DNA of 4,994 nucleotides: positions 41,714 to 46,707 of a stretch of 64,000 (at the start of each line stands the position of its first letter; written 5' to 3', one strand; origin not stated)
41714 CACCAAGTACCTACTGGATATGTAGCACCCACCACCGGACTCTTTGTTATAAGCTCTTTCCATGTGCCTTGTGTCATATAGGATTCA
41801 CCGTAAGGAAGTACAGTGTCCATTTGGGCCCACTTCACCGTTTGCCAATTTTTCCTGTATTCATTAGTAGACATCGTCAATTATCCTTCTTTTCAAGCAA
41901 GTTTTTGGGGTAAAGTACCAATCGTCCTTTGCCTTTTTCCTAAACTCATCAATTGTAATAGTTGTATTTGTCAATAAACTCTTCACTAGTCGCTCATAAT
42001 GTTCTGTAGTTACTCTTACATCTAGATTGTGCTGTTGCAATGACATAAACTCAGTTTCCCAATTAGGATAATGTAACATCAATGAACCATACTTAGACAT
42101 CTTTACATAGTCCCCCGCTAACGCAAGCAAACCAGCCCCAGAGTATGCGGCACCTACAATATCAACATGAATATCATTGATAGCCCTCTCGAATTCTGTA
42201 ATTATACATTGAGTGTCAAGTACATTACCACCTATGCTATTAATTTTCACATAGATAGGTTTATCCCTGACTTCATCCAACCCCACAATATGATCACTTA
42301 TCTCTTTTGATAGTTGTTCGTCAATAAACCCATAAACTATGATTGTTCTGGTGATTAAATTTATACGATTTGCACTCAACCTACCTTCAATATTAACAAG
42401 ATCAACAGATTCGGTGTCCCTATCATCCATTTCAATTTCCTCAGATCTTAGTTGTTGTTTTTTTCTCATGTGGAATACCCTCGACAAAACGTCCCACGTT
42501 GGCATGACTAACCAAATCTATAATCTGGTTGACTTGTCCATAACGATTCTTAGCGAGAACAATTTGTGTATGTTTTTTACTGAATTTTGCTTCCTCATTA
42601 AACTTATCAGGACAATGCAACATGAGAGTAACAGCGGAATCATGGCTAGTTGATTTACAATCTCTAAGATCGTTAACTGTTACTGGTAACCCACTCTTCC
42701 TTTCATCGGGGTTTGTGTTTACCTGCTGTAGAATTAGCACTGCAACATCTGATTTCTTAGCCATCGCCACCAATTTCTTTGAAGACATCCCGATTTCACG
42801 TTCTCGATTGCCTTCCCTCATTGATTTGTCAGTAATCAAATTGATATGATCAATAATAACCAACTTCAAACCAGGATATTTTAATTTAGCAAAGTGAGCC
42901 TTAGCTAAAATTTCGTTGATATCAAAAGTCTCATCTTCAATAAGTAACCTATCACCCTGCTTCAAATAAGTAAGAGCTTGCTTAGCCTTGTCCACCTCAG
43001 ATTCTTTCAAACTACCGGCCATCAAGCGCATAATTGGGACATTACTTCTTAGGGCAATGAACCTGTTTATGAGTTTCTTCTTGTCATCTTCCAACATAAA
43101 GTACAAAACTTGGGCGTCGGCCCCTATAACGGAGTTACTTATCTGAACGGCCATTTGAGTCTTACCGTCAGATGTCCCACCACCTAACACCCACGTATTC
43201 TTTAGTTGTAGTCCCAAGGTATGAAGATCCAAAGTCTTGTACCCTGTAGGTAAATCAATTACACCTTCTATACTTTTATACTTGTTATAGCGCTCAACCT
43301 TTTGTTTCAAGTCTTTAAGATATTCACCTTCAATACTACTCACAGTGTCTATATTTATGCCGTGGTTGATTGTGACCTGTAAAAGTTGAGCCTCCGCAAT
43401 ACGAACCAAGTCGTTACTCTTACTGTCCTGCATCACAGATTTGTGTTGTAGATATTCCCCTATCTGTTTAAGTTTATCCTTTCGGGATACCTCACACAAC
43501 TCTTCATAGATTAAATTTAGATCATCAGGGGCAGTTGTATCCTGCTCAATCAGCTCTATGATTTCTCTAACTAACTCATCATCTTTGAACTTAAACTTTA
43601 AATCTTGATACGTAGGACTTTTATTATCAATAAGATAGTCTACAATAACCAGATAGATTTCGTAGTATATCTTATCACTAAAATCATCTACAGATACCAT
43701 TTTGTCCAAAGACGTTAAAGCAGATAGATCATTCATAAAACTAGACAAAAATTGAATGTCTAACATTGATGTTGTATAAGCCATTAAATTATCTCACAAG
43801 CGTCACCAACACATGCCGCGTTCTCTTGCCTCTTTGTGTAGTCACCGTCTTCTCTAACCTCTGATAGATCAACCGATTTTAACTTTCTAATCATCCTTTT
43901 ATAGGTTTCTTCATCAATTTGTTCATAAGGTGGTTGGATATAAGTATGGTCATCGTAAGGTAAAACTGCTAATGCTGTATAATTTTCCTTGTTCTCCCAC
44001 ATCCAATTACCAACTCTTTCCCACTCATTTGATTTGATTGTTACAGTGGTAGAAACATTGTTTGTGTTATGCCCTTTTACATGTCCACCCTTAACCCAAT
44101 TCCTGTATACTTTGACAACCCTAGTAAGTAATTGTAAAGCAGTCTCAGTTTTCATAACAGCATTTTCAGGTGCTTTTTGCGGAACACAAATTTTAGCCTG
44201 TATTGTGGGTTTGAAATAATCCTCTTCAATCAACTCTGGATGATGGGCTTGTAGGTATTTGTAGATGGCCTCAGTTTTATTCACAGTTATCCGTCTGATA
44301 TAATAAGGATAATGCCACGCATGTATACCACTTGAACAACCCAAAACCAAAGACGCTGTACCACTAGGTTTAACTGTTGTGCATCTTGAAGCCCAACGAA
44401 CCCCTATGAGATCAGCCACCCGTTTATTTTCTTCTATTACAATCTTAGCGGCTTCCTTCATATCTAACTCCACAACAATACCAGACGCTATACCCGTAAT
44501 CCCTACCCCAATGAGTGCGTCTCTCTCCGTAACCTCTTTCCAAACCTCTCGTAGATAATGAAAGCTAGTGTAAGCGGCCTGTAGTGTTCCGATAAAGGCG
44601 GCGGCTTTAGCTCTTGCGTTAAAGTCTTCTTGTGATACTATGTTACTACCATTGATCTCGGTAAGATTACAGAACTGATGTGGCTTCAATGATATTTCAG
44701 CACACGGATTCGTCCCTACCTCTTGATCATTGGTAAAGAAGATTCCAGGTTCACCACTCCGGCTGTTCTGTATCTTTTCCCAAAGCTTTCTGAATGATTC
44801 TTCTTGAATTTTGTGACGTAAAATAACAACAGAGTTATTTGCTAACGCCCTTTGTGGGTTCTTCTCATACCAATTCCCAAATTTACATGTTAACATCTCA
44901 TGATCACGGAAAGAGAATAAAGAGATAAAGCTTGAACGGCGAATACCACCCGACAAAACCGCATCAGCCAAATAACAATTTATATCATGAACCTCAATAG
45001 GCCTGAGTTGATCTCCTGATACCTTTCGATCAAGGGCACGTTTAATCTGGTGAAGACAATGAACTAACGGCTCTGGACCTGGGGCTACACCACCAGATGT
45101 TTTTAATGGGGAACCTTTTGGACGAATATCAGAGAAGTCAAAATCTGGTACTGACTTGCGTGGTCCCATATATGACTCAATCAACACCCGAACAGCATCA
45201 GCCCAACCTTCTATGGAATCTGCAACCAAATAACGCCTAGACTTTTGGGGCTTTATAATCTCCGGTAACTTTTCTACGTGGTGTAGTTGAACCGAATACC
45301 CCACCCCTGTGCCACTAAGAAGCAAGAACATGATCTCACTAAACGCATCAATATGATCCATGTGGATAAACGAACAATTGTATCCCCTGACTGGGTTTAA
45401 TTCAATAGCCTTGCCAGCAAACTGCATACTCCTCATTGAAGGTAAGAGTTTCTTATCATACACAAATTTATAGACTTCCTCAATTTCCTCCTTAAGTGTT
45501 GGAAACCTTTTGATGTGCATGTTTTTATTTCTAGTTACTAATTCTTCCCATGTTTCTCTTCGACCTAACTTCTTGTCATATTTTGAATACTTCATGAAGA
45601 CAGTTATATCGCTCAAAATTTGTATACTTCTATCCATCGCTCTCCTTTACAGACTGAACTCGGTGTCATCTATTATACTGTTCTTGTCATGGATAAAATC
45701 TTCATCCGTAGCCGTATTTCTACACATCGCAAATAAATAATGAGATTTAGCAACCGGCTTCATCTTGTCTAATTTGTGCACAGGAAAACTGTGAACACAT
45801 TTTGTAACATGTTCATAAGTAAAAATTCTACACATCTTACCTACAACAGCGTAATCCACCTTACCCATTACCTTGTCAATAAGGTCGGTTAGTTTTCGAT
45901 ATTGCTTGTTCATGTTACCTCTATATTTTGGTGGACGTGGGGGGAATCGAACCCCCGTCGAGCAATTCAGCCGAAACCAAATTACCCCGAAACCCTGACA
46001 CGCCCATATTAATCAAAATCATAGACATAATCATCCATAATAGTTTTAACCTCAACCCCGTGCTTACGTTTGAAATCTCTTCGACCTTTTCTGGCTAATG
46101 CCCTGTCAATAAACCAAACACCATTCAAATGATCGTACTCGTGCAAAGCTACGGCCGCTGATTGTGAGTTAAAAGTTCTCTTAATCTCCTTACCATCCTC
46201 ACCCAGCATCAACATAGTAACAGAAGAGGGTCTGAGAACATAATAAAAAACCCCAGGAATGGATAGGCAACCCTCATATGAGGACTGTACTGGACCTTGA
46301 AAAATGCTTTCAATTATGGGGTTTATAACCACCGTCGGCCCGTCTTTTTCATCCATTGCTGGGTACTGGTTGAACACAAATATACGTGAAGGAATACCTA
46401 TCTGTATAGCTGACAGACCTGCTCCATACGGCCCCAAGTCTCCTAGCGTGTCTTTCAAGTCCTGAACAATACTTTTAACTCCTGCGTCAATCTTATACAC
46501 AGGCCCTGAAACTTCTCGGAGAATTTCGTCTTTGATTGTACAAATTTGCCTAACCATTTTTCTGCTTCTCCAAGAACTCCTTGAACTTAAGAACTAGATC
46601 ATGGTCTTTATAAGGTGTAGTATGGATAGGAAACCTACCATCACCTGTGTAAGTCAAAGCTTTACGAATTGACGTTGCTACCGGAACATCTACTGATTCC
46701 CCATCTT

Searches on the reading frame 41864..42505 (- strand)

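Call 67: search_protein_families(library=pfam, max_evalue=0.001, proteins=[window:41864-42505:-])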
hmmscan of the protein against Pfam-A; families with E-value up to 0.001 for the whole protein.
window:41864-42505:- (213 aa): 2 families
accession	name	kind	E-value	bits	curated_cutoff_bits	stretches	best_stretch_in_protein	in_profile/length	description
PF00574.28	CLP_protease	-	4.4e-16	59.7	20.2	1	52-212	16-178/182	Clp protease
PF01972.22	SDH_protease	-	0.00011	21.8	31.3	1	54-139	66-149/286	ClpP-like SDH-type serine proteinase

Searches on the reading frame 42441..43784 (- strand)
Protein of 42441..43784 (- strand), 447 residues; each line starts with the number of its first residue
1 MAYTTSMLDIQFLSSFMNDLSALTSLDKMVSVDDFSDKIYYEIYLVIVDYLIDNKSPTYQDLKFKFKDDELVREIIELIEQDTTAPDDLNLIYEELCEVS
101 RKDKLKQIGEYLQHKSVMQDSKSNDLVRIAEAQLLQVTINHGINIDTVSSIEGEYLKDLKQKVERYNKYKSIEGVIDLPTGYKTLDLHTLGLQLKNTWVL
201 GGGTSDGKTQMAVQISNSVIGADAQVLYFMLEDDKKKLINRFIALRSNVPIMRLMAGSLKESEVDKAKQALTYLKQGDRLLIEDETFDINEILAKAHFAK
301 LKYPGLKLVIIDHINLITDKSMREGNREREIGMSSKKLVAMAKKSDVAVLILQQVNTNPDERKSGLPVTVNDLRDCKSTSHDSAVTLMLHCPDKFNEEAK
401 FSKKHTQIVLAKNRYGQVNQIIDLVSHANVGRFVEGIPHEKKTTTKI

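Call 10: search_protein_families(library=phrogs, max_evalue=0.001, proteins=[window:42441-43784:-])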
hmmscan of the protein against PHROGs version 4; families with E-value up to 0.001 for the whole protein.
window:42441-43784:- (447 aa): 4 families
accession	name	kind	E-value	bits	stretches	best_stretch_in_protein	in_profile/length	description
phrog_19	-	DNA, RNA and nucleotide metabolism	4.2e-51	175.5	1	5-441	160-586/621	DnaB-like replicative helicase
phrog_239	-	DNA, RNA and nucleotide metabolism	6.7e-31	109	1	156-435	323-598/801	DNA primase/helicase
phrog_243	-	DNA, RNA and nucleotide metabolism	3.2e-19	69.9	1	164-418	5-246/273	DnaB-like replicative helicase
phrog_11530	-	unknown function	1.3e-17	65.3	1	280-422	6-145/184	-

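Call 19: search_dna_similar(query=window:42441-43784:-, collection=phages, mode=protein, max_rows=15)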
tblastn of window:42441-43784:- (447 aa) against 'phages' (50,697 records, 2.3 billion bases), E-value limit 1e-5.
Records with a match: 506; places in all: 506; records where one place covers at least 80% of the query: 99.
Best place of each record, by identity: <60% 506.
By first word of the organism name: Mycobacterium 95; Acinetobacter 75; Bacteriophage 43; Pseudomonas 34; Bacillus 33; Streptococcus 31; Gordonia 26; Staphylococcus 23; Vibrio 18; Escherichia 14; and 46 more.
By host as written in the record: - 70; Mycobacterium smegmatis mc2 155 59; Acinetobacter baumannii 31; Mycobacterium smegmatis mc#155 27; Gordonia terrae 3612 24; Pseudomonas aeruginosa 18; Bacillus subtilis 14; Escherichia coli 8; and 161 more.
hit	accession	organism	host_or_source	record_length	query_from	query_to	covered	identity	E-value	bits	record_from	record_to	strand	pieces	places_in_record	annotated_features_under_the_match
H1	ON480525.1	Acinetobacter phage SHI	Acinetobacter baumannii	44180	4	416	92%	25.1%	8e-12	74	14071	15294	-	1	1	record has no annotation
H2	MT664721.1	Escherichia phage vB_EcoM_APEC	Escherichia coli APEC O78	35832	4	432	96%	23.9%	2e-13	79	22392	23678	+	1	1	replicative DNA helicase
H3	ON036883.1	Acinetobacter phage Scipio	Acinetobacter baumannii strain LUH 5534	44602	4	416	92%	24.8%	1e-11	73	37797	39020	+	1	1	replicative DNA helicase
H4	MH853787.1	Acinetobacter phage vB_AbaM_IME284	sewage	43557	4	416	92%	24.8%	2e-11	72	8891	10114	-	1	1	replicative DNA helicase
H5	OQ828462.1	Acinetobacter phage AB_SZL4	Acinetobacter baumannii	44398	4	416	92%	24.8%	2e-11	72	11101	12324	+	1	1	replicative DNA helicase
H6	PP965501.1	Acinetobacter phage AB_SZL3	Acinetobacter baumannii NAB01B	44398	4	416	92%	24.8%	2e-11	72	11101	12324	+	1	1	DnaB-like replicative helicase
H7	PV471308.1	Acinetobacter phage HN_Aba_01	Acinetobacter baumannii Aba_01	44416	4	416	92%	24.8%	2e-11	72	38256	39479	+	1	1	DnaB-like replicative helicase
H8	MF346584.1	Acinetobacter phage AbP2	Acinetobacter baumannii AB2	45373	4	416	92%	24.8%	2e-11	72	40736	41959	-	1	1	replicative DNA helicase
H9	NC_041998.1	Acinetobacter phage AbP2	Acinetobacter baumannii AB2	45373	4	416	92%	24.8%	2e-11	72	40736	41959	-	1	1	DnaB-like replicative helicase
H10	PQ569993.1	Xanthomonas phage Rb1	Xanthomonas campestris pv. campestris ...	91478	13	419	91%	25.1%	5e-14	81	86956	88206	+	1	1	hypothetical protein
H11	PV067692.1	Acinetobacter phage Acba_21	Acinetobacter baumannii 14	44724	4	416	92%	24.7%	6e-13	77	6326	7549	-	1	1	hypothetical protein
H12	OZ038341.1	Acinetobacter phage vB_AbaM_Highwayman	-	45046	4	416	92%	24.7%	6e-13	77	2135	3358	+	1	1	DnaB-like replicative helicase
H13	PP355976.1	Acinetobacter phage vB_AbaM_YNAF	Acinetobacter baumannii ST2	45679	4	416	92%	24.7%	6e-13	77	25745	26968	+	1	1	replicative DNA helicase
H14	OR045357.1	Acinetobacter phage Ab59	Acinetobacter baumannii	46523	4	416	92%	24.7%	6e-13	77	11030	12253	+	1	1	replicative DNA helicase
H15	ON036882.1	Acinetobacter phage Brutus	Acinetobacter baumannii strain MAR ...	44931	4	416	92%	24.7%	9e-13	77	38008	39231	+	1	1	replicative DNA helicase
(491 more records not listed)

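Call 22: find_related_loci(query=window:42441-43784:-, collection=viral_contigs, flank=10000)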
Query window:42441-43784:- (447 aa) in viral_contigs; peptide patterns used: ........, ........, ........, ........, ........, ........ (x = any residue, [..] = any of these).
11 stretches matched a pattern, but none encodes a relative of the query by tblastn (E <= 1e-3).

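Call 62: find_encoding_contigs(protein=window:42441-43784:-, flank=1000, max_places=3)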
Protein window:42441-43784:- (447 aa): no gene with exactly this product is on record in the collection.

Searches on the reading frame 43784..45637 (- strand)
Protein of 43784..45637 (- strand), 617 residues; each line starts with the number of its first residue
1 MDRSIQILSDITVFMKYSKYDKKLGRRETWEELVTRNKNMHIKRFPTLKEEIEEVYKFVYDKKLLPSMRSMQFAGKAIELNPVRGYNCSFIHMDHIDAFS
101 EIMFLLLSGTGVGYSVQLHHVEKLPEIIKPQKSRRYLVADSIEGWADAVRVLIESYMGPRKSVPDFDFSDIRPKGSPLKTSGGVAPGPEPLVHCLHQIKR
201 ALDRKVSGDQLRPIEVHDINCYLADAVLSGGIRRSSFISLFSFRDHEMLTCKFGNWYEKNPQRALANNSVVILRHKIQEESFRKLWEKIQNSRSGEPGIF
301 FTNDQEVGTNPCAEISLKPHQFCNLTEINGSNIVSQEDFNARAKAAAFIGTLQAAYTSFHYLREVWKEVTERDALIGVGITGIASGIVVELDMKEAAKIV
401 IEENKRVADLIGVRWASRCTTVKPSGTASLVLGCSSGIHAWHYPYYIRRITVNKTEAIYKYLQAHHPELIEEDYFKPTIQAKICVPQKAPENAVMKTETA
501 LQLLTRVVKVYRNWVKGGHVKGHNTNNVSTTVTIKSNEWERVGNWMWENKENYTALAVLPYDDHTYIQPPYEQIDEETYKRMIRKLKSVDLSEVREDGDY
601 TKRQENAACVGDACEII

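Call 10: search_protein_families(library=phrogs, max_evalue=0.001, proteins=[window:43784-45637:-])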
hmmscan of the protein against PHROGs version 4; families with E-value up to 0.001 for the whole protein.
window:43784-45637:- (617 aa): 2 families
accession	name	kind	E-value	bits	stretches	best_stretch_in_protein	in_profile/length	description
phrog_367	-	DNA, RNA and nucleotide metabolism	1.7e-125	420.9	1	9-616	35-696/701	ribonucleotide reductase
phrog_84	-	DNA, RNA and nucleotide metabolism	1.8e-05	24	0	238-384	408-569/975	ribonucleoside-diphosphate reductase large subunit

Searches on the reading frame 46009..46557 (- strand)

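Call 67: search_protein_families(library=pfam, max_evalue=0.001, proteins=[window:46009-46557:-])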
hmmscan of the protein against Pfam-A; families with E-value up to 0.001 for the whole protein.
window:46009-46557:- (182 aa): 1 family
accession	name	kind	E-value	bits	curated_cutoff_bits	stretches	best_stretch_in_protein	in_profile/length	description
PF01327.26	Pep_deformylase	-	1.7e-36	125.6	22.8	1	3-154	2-151/156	Polypeptide deformylase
